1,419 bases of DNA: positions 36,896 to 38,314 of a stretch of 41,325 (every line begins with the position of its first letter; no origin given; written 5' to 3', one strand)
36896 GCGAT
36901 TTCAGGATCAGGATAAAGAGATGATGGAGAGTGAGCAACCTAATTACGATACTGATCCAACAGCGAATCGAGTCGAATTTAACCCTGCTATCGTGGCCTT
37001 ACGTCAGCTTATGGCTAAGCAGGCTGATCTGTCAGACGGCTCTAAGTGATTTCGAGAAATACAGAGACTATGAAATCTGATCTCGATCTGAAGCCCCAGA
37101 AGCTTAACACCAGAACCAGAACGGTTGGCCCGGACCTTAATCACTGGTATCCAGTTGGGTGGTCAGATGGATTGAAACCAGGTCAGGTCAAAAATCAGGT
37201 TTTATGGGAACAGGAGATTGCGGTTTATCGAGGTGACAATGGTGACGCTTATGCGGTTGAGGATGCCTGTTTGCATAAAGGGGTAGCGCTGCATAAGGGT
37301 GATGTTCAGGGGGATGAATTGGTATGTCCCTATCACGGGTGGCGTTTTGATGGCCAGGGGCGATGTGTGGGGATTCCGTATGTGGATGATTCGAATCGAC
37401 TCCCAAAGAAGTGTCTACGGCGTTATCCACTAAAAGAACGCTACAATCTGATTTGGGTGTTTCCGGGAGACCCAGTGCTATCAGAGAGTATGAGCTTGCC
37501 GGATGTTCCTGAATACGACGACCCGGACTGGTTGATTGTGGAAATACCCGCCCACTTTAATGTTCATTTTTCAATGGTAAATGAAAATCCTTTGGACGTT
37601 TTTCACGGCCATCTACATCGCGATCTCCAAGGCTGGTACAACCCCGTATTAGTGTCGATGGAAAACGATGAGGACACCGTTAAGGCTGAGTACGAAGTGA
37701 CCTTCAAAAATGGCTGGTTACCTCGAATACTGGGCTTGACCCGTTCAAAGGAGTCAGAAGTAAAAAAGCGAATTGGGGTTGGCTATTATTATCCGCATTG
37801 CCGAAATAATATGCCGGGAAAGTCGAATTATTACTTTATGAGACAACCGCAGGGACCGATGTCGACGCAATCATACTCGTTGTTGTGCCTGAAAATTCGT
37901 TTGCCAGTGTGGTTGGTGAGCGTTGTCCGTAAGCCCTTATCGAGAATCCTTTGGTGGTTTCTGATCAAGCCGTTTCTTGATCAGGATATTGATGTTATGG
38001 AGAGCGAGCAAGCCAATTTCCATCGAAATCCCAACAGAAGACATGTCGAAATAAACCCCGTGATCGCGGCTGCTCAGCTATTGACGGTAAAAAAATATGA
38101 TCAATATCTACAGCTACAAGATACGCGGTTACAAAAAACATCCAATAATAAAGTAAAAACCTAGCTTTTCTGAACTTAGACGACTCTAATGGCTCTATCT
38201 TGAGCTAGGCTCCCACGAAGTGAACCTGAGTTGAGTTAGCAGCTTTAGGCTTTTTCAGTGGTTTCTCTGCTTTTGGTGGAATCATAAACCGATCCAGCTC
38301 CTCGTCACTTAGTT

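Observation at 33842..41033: Convergent membrane-anchored oxygenase / radical-SAM locus with no assignable pathway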

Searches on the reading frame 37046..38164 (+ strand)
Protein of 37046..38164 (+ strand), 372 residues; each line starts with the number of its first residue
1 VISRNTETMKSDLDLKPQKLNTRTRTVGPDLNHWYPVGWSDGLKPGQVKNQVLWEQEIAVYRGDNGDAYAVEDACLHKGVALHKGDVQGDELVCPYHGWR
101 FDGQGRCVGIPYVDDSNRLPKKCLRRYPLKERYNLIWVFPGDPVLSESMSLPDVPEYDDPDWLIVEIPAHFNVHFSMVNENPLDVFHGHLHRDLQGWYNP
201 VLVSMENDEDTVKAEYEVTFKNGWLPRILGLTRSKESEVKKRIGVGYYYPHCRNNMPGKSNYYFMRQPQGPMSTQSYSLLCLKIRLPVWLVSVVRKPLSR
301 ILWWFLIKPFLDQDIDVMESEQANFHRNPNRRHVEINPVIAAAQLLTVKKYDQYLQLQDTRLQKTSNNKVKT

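Call 3: search_protein_families(library=pfam, proteins=[window:37046-38164:+], max_evalue=0.01)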
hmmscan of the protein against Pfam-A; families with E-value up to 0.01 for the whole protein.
window:37046-38164:+ (372 aa): 1 family
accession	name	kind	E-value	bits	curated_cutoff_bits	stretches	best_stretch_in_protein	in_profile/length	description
PF00355.32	Rieske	-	4.2e-23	81.5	20.3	1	33-115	1-83/88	Rieske [2Fe-2S] domain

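Call 4: search_protein_families(library=ncbifam, proteins=[window:37046-38164:+], max_evalue=0.01)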
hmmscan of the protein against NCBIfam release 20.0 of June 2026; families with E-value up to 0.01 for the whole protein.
window:37046-38164:+ (372 aa): 12 families
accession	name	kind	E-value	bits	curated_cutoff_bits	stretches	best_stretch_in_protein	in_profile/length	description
NF052579.1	BetMthstMoxSdmAMthl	equivalog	3.5e-77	259.7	600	1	22-359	6-347/351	4beta-methylsterol monooxygenase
NF041683.1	ant_diox_AndAb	equivalog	9.4e-07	29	150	1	33-102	1-69/100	anthranilate 1,2-dioxygenase ferredoxin subunit AndAb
TIGR02378.1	nirD_assim_sml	equivalog_domain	1.1e-06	28.8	74.65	1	34-108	2-82/105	nitrite reductase small subunit NirD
TIGR02377.1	MocE_fam_FeS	subfamily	6.6e-06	26.1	136.15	1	58-113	26-82/101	MocE family 2Fe-2S type ferredoxin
NF007422.0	PRK09965.1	equivalog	2.4e-05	24.3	113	1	51-109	19-77/106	bifunctional 3-phenylpropionate/cinnamic acid dioxygenase ferredoxin subunit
NF058607.1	GlBtMonoOxGbcA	equivalog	3.3e-05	22.5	670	1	55-107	78-131/420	glycine betaine monooxygenase oxygenase subunit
NF042946.1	3PPDioc_HcaE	equivalog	4.5e-05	22.6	830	1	44-130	50-136/450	3-phenylpropionate/cinnamic acid dioxygenase subunit alpha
TIGR03229.1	benzo_1_2_benA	equivalog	6.9e-05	21.9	780.95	1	54-110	60-117/433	benzoate 1,2-dioxygenase large subunit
NF042948.2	3PPDioc_HcaC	equivalog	0.00018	21.7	150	1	46-102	15-71/105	3-phenylpropionate/cinnamic acid dioxygenase ferredoxin subunit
NF041684.1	ant_diox_AndAc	equivalog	0.00047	18.9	750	1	44-113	58-128/418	anthranilate 1,2-dioxygenase large subunit AndAc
TIGR03228.1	anthran_1_2_A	equivalog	0.0005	18.9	671.9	1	56-110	62-117/438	anthranilate 1,2-dioxygenase large subunit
NF041174.1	SDX_Thmprot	equivalog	0.00095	19.3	170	1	63-136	31-105/109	sulredoxin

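Call 13: search_solved_structures(query=window:37046-38164:+, max_evalue=0.01)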
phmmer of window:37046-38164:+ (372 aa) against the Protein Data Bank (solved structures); distinct sequences matched with E-value up to 0.01: 59.
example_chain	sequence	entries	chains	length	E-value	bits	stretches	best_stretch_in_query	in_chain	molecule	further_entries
6wnc_A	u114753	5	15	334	2.3e-23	85.9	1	31-200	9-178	SxtDIOX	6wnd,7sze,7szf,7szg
6wn3_A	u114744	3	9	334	1.2e-22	83.5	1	31-197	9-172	SxtT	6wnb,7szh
7qwt_A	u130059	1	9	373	6.3e-22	81.1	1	34-217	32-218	Rieske (2Fe-2S) domain protein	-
3gb4_A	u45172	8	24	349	4.1e-21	78.4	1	32-192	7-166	DdmC | Dicamba O-demethylase, oxygenase component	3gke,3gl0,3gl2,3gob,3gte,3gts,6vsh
7fhr_A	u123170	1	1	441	2.3e-14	56.2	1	33-156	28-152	Putative Phthalate 4,5-dioxygenase, subunit alpha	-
6ick_A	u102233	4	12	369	2.5e-14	56.1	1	52-140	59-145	Methylxanthine N1-demethylase NdmA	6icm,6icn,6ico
6icp_A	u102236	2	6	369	2.5e-14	56.1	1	52-140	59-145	Methylxanthine N1-demethylase NdmA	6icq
4qdc_A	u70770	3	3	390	2.9e-14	55.9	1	33-164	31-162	3-ketosteroid 9alpha-hydroxylase oxygenase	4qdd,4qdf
9ina_A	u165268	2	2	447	4e-14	55.4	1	31-143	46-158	Rieske (2Fe-2S) domain protein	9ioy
2zyl_A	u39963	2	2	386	4.8e-14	55.2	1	34-163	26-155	POSSIBLE OXIDOREDUCTASE | 3-ketosteroid-9-alpha-monooxygenase oxygenase subunit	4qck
4nb8_A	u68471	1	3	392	7.6e-13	51.2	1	32-193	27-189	Terminal oxygenase component of carbazole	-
1ww9_A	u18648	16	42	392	8e-13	51.2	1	32-193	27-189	terminal oxygenase component of carbazole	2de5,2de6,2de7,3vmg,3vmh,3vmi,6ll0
4nb9_A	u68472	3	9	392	8e-13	51.2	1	32-193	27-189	Terminal oxygenase component of carbazole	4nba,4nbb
4nbf_A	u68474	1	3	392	8.2e-13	51.1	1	32-193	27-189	Terminal oxygenase component of carbazole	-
4nbg_A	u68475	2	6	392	8.3e-13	51.1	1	32-193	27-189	Terminal oxygenase component of carbazole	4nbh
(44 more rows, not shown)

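Call 19: find_homologous_proteins(query=window:37046-38164:+, max_evalue=1e-10)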
Query window:37046-38164:+ (372 aa): 124 proteins with E <= 1e-10 among 1110 candidates; the best 120 are listed.
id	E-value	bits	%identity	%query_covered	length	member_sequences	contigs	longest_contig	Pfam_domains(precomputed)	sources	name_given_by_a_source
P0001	2.4e-257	871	100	98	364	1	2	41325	PF00355.33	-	-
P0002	2.8e-211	720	84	95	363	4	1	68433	PF00355.33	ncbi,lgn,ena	-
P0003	4.0e-201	686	79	93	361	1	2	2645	PF00355.33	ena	-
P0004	4.1e-178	610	72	93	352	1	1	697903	PF00355.33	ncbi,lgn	-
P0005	2.0e-172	592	68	96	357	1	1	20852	PF00355.33,PF13806.13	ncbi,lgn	-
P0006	2.2e-171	588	67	92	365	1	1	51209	PF00355.33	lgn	-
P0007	9.0e-171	586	69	92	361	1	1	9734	PF00355.33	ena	-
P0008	2.5e-169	581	69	93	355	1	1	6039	PF00355.33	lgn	-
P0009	1.4e-167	576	65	96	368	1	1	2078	PF00355.33,PF19112.7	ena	-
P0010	1.0e-166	573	67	93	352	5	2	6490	PF00355.33,PF19112.7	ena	-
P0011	8.0e-159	547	64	93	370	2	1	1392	PF00355.33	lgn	-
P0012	2.5e-157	542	65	93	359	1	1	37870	PF00355.33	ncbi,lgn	-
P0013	6.4e-152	524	63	94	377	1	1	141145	PF00355.33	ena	-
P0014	2.2e-139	483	70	77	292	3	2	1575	PF00355.33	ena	-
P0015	3.1e-125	436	51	94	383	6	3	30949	PF00355.33,PF19112.7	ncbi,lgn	-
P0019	8.6e-120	418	46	97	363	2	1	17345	PF00355.33,PF13806.13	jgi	jgi:renierapurpurin 18,18'-hydroxylase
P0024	5.9e-117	409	49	94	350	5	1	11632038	PF00355.33,PF19112.7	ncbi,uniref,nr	ncbi:(2Fe-2S)-binding protein [Scytonema hofmannii PCC 7110]|uniref:(2Fe-2S)-binding protein n=1 Tax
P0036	3.3e-113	397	50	89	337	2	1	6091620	PF00355.33,PF13806.13,PF19112.7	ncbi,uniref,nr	ncbi:aromatic ring-hydroxylating oxygenase subunit alpha [Gloeothece verrucosa]|uniref:Rieske (2Fe-2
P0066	3.2e-87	311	41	95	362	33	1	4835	PF00355.33,PF13806.13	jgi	jgi:phenylpropionate dioxygenase-like ring-hydroxylating dioxygenase large terminal subunit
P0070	8.0e-56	208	33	89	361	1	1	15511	PF00355.33,PF13806.13,PF19112.7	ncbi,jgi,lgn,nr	ncbi:MAG: aromatic ring-hydroxylating dioxygenase subunit alpha [Oculatellaceae cyanobacterium Prado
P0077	3.2e-48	183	32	88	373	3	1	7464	PF00355.33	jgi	jgi:renierapurpurin 18,18'-hydroxylase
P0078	6.3e-48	182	32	87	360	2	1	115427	PF00355.33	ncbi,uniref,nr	ncbi:3-chlorobenzoate-3,4-dioxygenase [Neosynechococcus sphagnicola sy1]|uniref:3-chlorobenzoate-3,4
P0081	9.6e-34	135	30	94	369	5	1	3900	PF00355.33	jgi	jgi:phenylpropionate dioxygenase-like ring-hydroxylating dioxygenase large terminal subunit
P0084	1.3e-26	111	38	43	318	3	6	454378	PF00355.33,PF19112.7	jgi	jgi:phenylpropionate dioxygenase-like ring-hydroxylating dioxygenase large terminal subunit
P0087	1.0e-24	105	38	41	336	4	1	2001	PF00355.33,PF19112.7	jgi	jgi:vanillate O-demethylase monooxygenase subunit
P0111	1.2e-16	79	29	79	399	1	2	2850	PF00355.33,PF19112.7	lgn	-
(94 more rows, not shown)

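Call 37: find_encoding_contigs(protein=P0004, flank=10000, max_places=2)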
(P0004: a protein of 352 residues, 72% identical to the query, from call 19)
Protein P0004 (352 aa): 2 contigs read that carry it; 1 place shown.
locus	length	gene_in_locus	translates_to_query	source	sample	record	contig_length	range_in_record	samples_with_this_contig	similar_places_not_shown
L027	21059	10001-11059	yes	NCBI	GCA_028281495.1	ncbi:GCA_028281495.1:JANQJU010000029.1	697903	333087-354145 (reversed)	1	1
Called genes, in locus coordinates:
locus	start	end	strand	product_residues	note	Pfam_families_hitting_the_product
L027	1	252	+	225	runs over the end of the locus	PF02353:CMAS (weak), PF13489:Methyltransf_23, PF13649:Methyltransf_25, PF13847:Methyltransf_31, PF08241:Methyltransf_11, PF08242:Methyltransf_12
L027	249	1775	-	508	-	-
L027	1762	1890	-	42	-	-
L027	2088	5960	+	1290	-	PF03176:MMPL, PF02460:Patched (weak), PF12349:Sterol-sensing, PF03176:MMPL, PF00027:cNMP_binding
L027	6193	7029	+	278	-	-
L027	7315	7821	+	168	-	PF00160:Pro_isomerase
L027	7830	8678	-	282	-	PF05552:MS_channel_1st_1, PF00924:MS_channel_2nd, PF21082:MS_channel_3rd (weak)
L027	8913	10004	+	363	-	PF00355:Rieske, PF19112:VanA_C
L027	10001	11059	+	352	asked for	PF00355:Rieske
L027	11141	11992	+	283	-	PF00376:MerR, PF13411:MerR_1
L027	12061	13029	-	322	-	PF04389:Peptidase_M28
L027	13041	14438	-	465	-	PF04909:Amidohydro_2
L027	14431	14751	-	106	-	PF06127:Mpo1-like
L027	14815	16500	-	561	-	PF09820:AAA-ATPase_like, PF08011:PDDEXK_9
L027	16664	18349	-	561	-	PF03321:GH3, PF23571:GH3_M, PF23572:GH3_C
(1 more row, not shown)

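Call 80: search_protein_families(library=ncbifam, proteins=[P0019, P0024, P0066, P0070, P0077, P0078, P0081, P0084, P0087, P0111], max_evalue=1e-10)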
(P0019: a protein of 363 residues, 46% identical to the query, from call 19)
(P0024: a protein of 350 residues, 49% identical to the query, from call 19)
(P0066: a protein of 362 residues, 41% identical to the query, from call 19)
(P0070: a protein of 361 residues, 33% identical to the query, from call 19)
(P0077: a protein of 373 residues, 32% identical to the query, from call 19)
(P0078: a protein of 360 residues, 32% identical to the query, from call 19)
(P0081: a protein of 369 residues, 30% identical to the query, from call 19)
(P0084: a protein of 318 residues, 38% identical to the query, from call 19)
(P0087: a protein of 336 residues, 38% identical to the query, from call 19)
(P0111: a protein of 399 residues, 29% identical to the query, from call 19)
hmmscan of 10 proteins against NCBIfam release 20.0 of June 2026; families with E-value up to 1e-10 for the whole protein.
P0019 (363 aa): 1 family
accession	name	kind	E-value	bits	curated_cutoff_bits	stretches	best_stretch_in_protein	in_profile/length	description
NF052579.1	BetMthstMoxSdmAMthl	equivalog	5.3e-64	216.4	600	1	13-350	5-347/351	4beta-methylsterol monooxygenase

P0024 (350 aa): 1 family
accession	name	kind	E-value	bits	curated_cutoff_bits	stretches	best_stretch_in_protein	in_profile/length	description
NF052579.1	BetMthstMoxSdmAMthl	equivalog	8.6e-71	238.7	600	1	13-348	5-345/351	4beta-methylsterol monooxygenase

P0066 (362 aa): 1 family
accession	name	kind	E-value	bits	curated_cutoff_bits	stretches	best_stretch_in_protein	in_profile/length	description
NF052579.1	BetMthstMoxSdmAMthl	equivalog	1e-66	225.3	600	1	16-348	8-345/351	4beta-methylsterol monooxygenase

P0070 (361 aa): 1 family
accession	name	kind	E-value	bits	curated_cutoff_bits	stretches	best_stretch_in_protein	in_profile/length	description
NF052579.1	BetMthstMoxSdmAMthl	equivalog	1.8e-62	211.4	600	1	19-357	7-340/351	4beta-methylsterol monooxygenase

P0077 (373 aa): 1 family
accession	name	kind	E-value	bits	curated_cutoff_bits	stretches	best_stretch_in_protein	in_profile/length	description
NF052579.1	BetMthstMoxSdmAMthl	equivalog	2.5e-54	184.6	600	1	33-365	8-335/351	4beta-methylsterol monooxygenase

P0078 (360 aa): 1 family
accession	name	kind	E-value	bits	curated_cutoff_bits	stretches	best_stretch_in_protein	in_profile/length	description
NF052579.1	BetMthstMoxSdmAMthl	equivalog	1e-54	185.8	600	1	8-341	6-335/351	4beta-methylsterol monooxygenase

P0081 (369 aa): 1 family
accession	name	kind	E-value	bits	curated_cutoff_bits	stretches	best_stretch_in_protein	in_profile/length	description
NF052579.1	BetMthstMoxSdmAMthl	equivalog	2.9e-42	144.9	600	1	16-346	7-340/351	4beta-methylsterol monooxygenase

P0084 (318 aa): 3 families
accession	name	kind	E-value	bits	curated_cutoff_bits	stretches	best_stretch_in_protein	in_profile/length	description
NF052579.1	BetMthstMoxSdmAMthl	equivalog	4.9e-30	104.7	600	1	5-169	16-178/351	4beta-methylsterol monooxygenase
NF041683.1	ant_diox_AndAb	equivalog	2e-11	44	150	1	7-75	2-69/100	anthranilate 1,2-dioxygenase ferredoxin subunit AndAb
TIGR02377.1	MocE_fam_FeS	subfamily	4.4e-11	42.7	136.15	1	13-84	8-80/101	MocE family 2Fe-2S type ferredoxin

P0087 (336 aa): 1 family
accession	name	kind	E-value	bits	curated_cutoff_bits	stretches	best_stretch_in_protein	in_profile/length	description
NF052579.1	BetMthstMoxSdmAMthl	equivalog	1e-19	70.7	600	1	38-167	40-174/351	4beta-methylsterol monooxygenase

P0111 (399 aa): 1 family
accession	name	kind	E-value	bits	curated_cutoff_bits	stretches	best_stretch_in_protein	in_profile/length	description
NF052579.1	BetMthstMoxSdmAMthl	equivalog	9.4e-24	84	600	1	55-222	15-179/351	4beta-methylsterol monooxygenase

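Call 98: find_encoding_contigs(protein=P0036, flank=10000, max_places=1)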
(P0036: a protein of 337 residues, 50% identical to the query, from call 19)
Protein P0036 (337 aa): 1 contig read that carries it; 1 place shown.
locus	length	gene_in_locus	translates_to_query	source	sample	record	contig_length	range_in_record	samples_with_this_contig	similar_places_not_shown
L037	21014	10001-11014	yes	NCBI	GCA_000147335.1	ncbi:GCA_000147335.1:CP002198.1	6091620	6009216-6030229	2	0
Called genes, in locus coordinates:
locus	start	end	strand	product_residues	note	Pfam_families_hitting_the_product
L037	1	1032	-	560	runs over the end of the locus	-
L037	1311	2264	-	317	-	PF00005:ABC_tran, PF13304:AAA_21 (weak)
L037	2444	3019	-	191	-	PF02469:Fasciclin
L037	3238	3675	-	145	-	-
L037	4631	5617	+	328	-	PF00892:EamA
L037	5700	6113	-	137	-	PF10990:DUF2809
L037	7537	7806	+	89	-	PF26132:UPF0367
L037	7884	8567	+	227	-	PF00005:ABC_tran, PF02463:SMC_N (faint), PF13304:AAA_21 (weak)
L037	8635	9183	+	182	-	PF05991:NYN_YacP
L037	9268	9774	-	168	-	PF04116:FA_hydroxylase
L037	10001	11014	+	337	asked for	PF00355:Rieske, PF13806:Rieske_2 (weak), PF19112:VanA_C (weak)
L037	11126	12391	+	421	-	PF00155:Aminotran_1_2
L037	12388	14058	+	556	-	PF03321:GH3, PF23571:GH3_M, PF23572:GH3_C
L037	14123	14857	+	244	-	PF05118:Asp_Arg_Hydrox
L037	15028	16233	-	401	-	PF06609:TRI12 (weak), PF07690:MFS_1, PF12832:MFS_1_like, PF00083:Sugar_tr, PF07690:MFS_1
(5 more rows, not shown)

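Call 99: find_encoding_contigs(protein=P0012, flank=10000, max_places=1)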
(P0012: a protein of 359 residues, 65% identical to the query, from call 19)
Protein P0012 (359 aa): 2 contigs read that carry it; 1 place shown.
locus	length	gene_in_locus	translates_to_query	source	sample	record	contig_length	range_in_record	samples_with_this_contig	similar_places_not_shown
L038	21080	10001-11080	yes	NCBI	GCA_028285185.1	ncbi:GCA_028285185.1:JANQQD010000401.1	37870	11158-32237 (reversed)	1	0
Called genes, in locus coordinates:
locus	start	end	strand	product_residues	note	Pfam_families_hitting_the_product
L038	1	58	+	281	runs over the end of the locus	PF00528:BPD_transp_1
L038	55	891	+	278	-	PF00528:BPD_transp_1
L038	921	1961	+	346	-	PF00005:ABC_tran, PF13304:AAA_21 (faint), PF08402:TOBE_2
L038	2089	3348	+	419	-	PF22422:MGH1-like_GH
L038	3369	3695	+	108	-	PF17938:TetR_C_29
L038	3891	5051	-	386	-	PF00583:Acetyltransf_1 (faint)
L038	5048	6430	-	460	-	PF00155:Aminotran_1_2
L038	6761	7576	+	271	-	PF00795:CN_hydrolase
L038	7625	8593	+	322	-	PF01073:3Beta_HSD, PF01370:Epimerase, PF02719:Polysacc_synt_2, PF04321:RmlD_sub_bind, PF05368:NmrA, PF13460:NAD_binding_10, PF16363:GDP_Man_Dehyd, PF07993:NAD_binding_4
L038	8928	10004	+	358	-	PF00355:Rieske, PF19112:VanA_C (weak)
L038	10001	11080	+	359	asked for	PF00355:Rieske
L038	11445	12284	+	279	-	PF01261:AP_endonuc_2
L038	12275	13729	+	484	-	PF13378:MR_MLE_C (weak)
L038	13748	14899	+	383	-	PF01408:GFO_IDH_MocA, PF02894:GFO_IDH_MocA_C, PF22725:GFO_IDH_MocA_C3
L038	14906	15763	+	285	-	PF01261:AP_endonuc_2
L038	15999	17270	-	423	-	PF00486:Trans_reg_C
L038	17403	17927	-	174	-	PF12802:MarR_2, PF01047:MarR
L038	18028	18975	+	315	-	PF00892:EamA (weak)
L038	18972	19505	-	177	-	-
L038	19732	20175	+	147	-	PF08719:NADAR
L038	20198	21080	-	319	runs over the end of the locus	-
